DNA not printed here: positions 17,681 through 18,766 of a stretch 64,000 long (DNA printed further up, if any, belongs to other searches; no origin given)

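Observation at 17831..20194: Actin-fold (FtsA/PilM-like) domain fused through a disordered linker and TM helix to a 350-aa extracytoplasmic domain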

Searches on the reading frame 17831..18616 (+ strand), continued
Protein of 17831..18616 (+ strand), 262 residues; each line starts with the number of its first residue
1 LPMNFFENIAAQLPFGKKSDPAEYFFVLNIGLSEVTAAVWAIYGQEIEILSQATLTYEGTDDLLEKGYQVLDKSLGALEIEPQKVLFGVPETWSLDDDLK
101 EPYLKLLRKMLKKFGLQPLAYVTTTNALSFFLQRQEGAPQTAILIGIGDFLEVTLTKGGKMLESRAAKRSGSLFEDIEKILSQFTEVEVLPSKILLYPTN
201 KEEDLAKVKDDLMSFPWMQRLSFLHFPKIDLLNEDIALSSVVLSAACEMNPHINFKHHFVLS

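Call 51: search_protein_families(library=pfam, alignment_id=A1, max_evalue=10)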
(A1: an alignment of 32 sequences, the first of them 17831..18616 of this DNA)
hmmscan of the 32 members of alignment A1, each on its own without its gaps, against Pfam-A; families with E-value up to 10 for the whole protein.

A. member 1, window:17831-18616:+ (262 aa): 0 families

B. families by the number of members that match (of 32 scanned): 7 families
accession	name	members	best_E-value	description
PF24629.1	STATB_N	4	0.033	Signal transducer and activator of transcription b N-terminal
PF02325.22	YGGT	3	0.13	YGGT family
PF04433.23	SWIRM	2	0.0085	SWIRM domain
PF13680.12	DUF4152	1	0.011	Protein of unknown function (DUF4152)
PF10819.13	DUF2564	1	0.013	Protein of unknown function (DUF2564)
PF05339.17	DUF739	1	0.074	Protein of unknown function (DUF739)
PF21499.3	DYN1_lid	1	0.22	DYN1, AAA+ ATPase lid domain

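Call 69: search_protein_families(library=ncbifam, proteins=[L084:10080-10784:+, L085:10087-10845:+], max_evalue=0.01)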
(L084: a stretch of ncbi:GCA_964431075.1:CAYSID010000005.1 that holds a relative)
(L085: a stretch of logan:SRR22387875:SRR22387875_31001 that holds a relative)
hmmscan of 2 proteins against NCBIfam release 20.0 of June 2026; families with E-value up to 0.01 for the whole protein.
L084:10080-10784:+ (234 aa): 7 families
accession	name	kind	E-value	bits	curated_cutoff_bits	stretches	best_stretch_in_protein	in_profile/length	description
NF033745.1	class_C_sortase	subfamily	1.1e-16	61.2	160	1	130-229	126-218/220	class C sortase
TIGR01076.1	sortase_fam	subfamily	1.1e-16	60.9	39.35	1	103-229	3-125/136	sortase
NF058671.1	sortase_SrtD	exception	1.6e-11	44.2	140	1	102-217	66-170/187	class D sortase, LPxTATN-specific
NF033746.1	class_D_sortase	subfamily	5.3e-11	42.5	165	1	103-217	13-116/135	class D sortase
NF033747.1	class_E_sortase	subfamily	5.1e-09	36.3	160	1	87-232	58-206/211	class E sortase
NF033748.1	class_F_sortase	subfamily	1.2e-07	31.5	166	1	126-216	46-134/155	class F sortase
TIGR03784.1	marine_sortase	equivalog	0.00034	20.3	158.25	1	159-217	100-158/174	class GN sortase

L085:10087-10845:+ (252 aa): 6 families
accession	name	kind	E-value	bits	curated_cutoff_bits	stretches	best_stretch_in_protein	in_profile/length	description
TIGR01076.1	sortase_fam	subfamily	4.6e-14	52.4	39.35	1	121-247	3-125/136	sortase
NF033745.1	class_C_sortase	subfamily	2.1e-12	47.3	160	1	121-247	96-218/220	class C sortase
NF058671.1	sortase_SrtD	exception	1.1e-09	38.2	140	1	120-246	66-184/187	class D sortase, LPxTATN-specific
NF033746.1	class_D_sortase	subfamily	7.1e-09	35.6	165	1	120-249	12-133/135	class D sortase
NF033747.1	class_E_sortase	subfamily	9.5e-09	35.4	160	1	120-249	73-205/211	class E sortase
NF033748.1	class_F_sortase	subfamily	3.9e-06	26.6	166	1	146-234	49-134/155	class F sortase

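Call 73: list_cluster_members(proteins=[P0362, P0113, P0301, P0027, P0338, P0005])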
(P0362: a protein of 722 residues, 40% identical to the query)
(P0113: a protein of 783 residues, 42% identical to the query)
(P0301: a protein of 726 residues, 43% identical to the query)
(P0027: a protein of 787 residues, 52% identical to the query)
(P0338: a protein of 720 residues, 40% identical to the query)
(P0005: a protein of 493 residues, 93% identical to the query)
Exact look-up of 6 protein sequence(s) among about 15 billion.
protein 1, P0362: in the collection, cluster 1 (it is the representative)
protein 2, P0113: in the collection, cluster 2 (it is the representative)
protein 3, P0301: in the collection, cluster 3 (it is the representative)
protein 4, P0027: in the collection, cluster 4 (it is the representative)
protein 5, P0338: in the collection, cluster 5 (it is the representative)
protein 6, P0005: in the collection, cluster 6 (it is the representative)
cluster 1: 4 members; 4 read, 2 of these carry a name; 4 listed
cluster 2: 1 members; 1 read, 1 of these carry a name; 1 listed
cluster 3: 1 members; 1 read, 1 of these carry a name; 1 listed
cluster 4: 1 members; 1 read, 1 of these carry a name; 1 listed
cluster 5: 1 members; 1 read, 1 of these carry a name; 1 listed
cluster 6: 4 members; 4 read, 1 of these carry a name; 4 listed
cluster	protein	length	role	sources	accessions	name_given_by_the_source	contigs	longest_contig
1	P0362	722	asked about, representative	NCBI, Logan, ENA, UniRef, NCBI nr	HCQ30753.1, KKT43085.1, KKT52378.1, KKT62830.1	TPA: hypothetical protein DIU27_00010 [Candidatus Collierbacteria bacterium] | Baseplate protein J-like domain-containing protein n=1 Tax=Candidatus Collierbacteria ... | MAG: hypothetical protein UW31_C0004G0051 [Candidatus Collierbacteria bacterium ...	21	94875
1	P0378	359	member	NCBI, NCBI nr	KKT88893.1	MAG: hypothetical protein UW88_C0007G0060 [Candidatus Collierbacteria bacterium ...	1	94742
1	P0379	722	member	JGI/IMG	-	-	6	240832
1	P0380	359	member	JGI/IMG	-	-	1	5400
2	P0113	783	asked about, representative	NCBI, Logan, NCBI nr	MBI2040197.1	baseplate J/gp47 family protein [Candidatus Microgenomates bacterium]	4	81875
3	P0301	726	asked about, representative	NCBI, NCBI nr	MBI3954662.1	hypothetical protein HY333_01320 [Candidatus Collierbacteria bacterium] | hypothetical protein [Candidatus Collierbacteria bacterium]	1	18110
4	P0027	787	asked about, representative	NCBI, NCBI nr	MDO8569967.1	MAG: hypothetical protein Q7R97_00080 [Candidatus Daviesbacteria bacterium] | hypothetical protein [Candidatus Daviesbacteria bacterium]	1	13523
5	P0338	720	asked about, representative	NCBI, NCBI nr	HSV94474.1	MAG TPA: hypothetical protein VLH94_00650 [Spirochaetia bacterium] | hypothetical protein [Spirochaetia bacterium]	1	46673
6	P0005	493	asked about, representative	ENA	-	-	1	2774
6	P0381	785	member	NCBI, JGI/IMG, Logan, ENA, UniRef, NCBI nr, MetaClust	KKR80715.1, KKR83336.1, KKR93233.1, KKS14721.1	MAG: hypothetical protein UU73_C0004G0029 [Candidatus Daviesbacteria bacterium ... | Baseplate protein J-like domain-containing protein n=1 Tax=Candidatus Daviesbacteria ... | MAG: hypothetical protein UU26_C0011G0006 [Candidatus Daviesbacteria bacterium ...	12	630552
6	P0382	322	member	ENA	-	-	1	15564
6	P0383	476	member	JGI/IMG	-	-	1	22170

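Call 76: find_encoding_contigs(protein=P0121, flank=3000, max_places=2)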
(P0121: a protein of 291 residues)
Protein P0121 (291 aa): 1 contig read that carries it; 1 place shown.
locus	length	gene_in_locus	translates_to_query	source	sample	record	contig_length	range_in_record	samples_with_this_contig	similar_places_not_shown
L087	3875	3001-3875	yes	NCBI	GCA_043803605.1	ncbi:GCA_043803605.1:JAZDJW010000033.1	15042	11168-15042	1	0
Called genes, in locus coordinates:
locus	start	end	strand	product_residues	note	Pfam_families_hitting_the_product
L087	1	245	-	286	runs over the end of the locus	PF00892:EamA, PF03151:TPT (faint), PF00892:EamA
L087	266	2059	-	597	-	PF01411:tRNA-synt_2c, PF07973:tRNA_SAD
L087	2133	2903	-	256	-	-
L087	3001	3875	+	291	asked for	?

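Call 77: find_encoding_contigs(protein=P0208, flank=3000, max_places=2)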
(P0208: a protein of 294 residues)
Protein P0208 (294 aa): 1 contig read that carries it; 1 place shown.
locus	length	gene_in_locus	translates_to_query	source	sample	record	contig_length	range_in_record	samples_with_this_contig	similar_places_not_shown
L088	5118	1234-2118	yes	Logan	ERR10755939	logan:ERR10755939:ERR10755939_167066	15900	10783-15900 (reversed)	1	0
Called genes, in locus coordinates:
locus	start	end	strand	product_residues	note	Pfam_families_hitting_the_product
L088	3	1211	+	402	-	?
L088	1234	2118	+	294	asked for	-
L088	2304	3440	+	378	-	-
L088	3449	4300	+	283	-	PF04203:Sortase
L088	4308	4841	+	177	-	PF00293:NUDIX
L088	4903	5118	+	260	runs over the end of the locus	PF01966:HD (weak)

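Call 80: find_homologous_proteins(query=L088:2304-3440:+, max_evalue=0.001)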
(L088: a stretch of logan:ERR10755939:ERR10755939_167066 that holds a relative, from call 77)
Query L088:2304-3440:+ (378 aa): 17 proteins with E <= 0.001 among 8000 candidates.
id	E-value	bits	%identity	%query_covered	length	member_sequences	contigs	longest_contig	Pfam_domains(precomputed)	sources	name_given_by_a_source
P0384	1.6e-231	786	100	100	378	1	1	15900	-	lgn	-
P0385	9.0e-85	303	41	99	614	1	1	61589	-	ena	-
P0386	9.2e-53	198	37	94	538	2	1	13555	-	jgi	-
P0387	2.2e-38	151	34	86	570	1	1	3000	-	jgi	jgi:hypothetical protein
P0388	1.7e-27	115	34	67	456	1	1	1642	-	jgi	jgi:hypothetical protein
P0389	5.8e-27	113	30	83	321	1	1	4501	-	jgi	jgi:hypothetical protein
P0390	1.6e-24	105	29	96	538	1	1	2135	-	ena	-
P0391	7.1e-24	103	27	85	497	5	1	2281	-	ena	-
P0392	1.4e-18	86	35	50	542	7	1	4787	-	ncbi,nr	ncbi:hypothetical protein BRC20_00600 [Candidatus Saccharibacteria bacterium QS_8_54_8]|nr:MAG: hypo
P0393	9.0e-16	76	26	96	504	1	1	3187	-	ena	-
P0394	3.4e-15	75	25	99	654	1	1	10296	-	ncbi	-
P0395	1.2e-12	66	24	100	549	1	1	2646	PF04865.20,PF21110.4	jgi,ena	-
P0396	4.9e-11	61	24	99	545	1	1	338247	PF04865.20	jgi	jgi:hypothetical protein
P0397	2.2e-8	52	27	96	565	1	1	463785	PF21110.4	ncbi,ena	-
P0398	2.8e-7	49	26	68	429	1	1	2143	PF21110.4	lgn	-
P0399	1.9e-5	42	28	58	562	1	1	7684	PF21110.4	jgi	jgi:hypothetical protein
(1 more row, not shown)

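Call 81: search_protein_families(library=pfam, proteins=[P0385, P0392, P0394, P0395, P0396, P0397, P0398, P0399, P0386], max_evalue=0.01)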
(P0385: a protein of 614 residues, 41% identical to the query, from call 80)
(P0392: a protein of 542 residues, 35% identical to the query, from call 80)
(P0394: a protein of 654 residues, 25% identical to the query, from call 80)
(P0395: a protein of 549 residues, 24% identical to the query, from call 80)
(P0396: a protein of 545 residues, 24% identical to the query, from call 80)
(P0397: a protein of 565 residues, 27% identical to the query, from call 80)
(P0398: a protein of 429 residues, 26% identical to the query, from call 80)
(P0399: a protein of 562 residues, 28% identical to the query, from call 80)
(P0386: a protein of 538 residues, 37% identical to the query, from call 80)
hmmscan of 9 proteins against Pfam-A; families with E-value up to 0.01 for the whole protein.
P0385 (614 aa): 1 family
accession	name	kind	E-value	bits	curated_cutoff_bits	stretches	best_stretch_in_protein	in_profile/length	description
PF04865.19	Baseplate_J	-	0.00084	19.1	21.1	1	316-421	21-113/255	Baseplate J-like protein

P0392 (542 aa): 1 family
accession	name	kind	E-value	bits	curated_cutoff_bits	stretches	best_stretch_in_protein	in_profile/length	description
PF10823.13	DUF2568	-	0.0013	19.4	24.2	1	157-189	28-60/92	Protein of unknown function (DUF2568)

P0394 (654 aa): 1 family
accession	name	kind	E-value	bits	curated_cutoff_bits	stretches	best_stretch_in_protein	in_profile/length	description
PF04865.19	Baseplate_J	-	0.0052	16.5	21.1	1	351-461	10-110/255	Baseplate J-like protein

P0395 (549 aa): 2 families
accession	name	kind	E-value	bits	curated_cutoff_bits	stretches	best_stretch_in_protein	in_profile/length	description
PF21110.3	GlxA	-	2.3e-05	25.4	27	1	251-338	1-94/105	GlxA beta barrel domain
PF04865.19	Baseplate_J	-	0.00023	21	21.1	1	247-354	18-110/255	Baseplate J-like protein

P0396 (545 aa): 0 families

P0397 (565 aa): 1 family
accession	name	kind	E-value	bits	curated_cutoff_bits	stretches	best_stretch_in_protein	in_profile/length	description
PF21110.3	GlxA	-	3.5e-07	31.3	27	1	263-350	1-96/105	GlxA beta barrel domain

P0398 (429 aa): 1 family
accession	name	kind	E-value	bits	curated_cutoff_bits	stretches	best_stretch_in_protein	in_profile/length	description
PF21110.3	GlxA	-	7.4e-08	33.5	27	1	132-215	2-93/105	GlxA beta barrel domain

P0399 (562 aa): 1 family
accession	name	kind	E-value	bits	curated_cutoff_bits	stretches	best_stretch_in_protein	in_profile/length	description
PF21110.3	GlxA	-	2.1e-07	32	27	1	262-348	1-95/105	GlxA beta barrel domain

P0386 (538 aa): 1 family
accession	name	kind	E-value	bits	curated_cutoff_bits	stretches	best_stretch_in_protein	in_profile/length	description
PF04865.19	Baseplate_J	-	2.3e-06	27.5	21.1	1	240-341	21-113/255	Baseplate J-like protein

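Call 83: find_encoding_contigs(protein=P0397, flank=7000, max_places=1)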
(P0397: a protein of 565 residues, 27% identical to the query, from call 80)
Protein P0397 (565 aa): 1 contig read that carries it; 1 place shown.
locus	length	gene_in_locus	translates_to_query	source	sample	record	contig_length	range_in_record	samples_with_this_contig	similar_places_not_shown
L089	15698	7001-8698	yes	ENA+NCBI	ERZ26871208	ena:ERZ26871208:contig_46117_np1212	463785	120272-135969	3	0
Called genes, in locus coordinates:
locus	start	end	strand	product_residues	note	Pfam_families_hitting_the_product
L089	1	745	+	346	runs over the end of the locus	PF02540:NAD_synthase (weak), PF03054:tRNA_Me_trans, PF20259:tRNA_Me_trans_M, PF20258:tRNA_Me_trans_C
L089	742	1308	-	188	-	PF12917:YfbR-like, PF13023:HD_3, PF01966:HD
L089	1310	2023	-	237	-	PF00293:NUDIX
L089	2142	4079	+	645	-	PF01411:tRNA-synt_2c, PF07973:tRNA_SAD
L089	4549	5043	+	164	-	-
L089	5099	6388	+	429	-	PF06723:MreB_Mbl (weak), PF11104:PilM_2 (weak), PF06277:EutA (weak), PF14450:FtsA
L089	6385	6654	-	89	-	-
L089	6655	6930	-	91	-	-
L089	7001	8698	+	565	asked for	PF21110:GlxA (weak)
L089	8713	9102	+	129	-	PF03652:RuvX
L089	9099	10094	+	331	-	PF02618:YceG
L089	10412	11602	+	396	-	PF01476:LysM, PF23446:LysM1_NFP_LYK (faint), PF23473:LysM3_LYK4_5 (weak), PF23577:LysM_RLK (faint), PF01476:LysM (weak), PF05257:CHAP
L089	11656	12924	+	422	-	PF01018:GTP1_OBG, PF01926:MMR_HSR1, PF02421:FeoB_N, PF09269:DUF1967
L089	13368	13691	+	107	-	PF01609:DDE_Tnp_1 (weak)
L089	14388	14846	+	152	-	-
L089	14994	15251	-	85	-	PF14384:BrnA_antitoxin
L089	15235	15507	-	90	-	PF04365:BrnT_toxin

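Call 84: find_encoding_contigs(protein=P0396, flank=7000, max_places=1)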
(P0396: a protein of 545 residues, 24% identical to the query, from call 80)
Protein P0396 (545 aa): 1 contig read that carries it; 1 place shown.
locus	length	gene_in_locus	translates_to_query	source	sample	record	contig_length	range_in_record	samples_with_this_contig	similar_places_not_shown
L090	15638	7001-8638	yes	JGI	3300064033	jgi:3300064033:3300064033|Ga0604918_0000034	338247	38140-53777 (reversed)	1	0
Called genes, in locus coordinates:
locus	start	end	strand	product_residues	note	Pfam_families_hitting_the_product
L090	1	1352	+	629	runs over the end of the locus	PF01411:tRNA-synt_2c, PF07973:tRNA_SAD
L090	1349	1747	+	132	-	PF00293:NUDIX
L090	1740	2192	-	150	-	PF00254:FKBP_C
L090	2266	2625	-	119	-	-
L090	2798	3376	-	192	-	PF01066:CDP-OH_P_transf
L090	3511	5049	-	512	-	PF00117:GATase, PF02540:NAD_synthase (weak), PF00958:GMP_synt_C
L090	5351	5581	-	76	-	-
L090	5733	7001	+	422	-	PF06723:MreB_Mbl (weak), PF06277:EutA (weak), PF14450:FtsA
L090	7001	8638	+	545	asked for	PF04865:Baseplate_J (weak)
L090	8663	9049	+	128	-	PF03652:RuvX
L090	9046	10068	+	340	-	PF02618:YceG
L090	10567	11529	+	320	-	PF23446:LysM1_NFP_LYK (faint), PF01476:LysM, PF23473:LysM3_LYK4_5 (faint), PF01476:LysM, PF05257:CHAP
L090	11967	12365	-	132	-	-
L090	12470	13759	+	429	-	PF01018:GTP1_OBG, PF01926:MMR_HSR1, PF02421:FeoB_N, PF09269:DUF1967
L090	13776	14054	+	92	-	-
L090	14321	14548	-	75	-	PF10685:KGG (weak)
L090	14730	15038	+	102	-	-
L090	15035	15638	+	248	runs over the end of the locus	PF00561:Abhydrolase_1, PF00975:Thioesterase (weak), PF12146:Hydrolase_4, PF12697:Abhydrolase_6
